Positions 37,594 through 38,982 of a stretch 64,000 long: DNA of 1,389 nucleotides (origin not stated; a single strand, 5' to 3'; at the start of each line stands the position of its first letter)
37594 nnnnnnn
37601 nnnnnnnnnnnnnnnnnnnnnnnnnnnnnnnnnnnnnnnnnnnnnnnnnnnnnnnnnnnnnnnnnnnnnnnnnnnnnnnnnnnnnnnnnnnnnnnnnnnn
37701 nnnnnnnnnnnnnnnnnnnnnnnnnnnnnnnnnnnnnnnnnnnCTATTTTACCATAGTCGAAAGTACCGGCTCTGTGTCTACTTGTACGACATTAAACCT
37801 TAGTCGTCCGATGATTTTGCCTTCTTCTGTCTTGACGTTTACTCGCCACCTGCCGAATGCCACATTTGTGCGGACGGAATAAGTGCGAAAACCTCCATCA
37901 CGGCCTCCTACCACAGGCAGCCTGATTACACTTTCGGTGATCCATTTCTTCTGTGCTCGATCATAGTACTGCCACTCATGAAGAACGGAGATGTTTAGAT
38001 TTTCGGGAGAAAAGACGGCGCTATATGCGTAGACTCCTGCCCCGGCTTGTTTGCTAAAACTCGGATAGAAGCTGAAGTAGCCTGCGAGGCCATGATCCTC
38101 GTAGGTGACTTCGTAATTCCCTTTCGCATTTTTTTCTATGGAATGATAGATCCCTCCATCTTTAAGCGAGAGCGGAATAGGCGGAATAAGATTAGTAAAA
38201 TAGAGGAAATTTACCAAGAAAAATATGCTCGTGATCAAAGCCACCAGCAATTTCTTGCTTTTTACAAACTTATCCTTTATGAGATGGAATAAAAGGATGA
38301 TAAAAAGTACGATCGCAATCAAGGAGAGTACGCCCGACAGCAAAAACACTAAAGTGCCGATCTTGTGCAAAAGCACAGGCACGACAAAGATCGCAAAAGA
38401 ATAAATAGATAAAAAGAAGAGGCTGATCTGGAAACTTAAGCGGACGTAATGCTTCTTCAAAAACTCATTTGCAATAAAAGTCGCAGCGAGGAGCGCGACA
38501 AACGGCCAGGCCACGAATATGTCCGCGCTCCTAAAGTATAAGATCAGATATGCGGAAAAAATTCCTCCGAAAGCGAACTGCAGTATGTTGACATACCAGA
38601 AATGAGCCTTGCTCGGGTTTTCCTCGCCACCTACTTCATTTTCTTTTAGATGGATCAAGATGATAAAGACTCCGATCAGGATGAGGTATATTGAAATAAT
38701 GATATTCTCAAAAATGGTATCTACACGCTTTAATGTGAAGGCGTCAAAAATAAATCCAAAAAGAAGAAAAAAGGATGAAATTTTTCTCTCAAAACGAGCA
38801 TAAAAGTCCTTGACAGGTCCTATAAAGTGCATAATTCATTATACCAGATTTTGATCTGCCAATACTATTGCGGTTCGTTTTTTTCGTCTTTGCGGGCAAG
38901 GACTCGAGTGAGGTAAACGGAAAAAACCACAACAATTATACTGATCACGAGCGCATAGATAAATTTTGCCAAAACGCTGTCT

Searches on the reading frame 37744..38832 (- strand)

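Call 70: search_protein_families(library=pfam, proteins=[window:37744-38832:-], max_evalue=0.001)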
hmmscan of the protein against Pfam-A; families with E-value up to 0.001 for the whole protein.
window:37744-38832:- (362 aa): 1 family
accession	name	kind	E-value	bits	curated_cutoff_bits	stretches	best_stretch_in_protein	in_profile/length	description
PF11141.13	DUF2914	-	5.2e-14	52.2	23.6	1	282-348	3-62/62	Protein of unknown function (DUF2914)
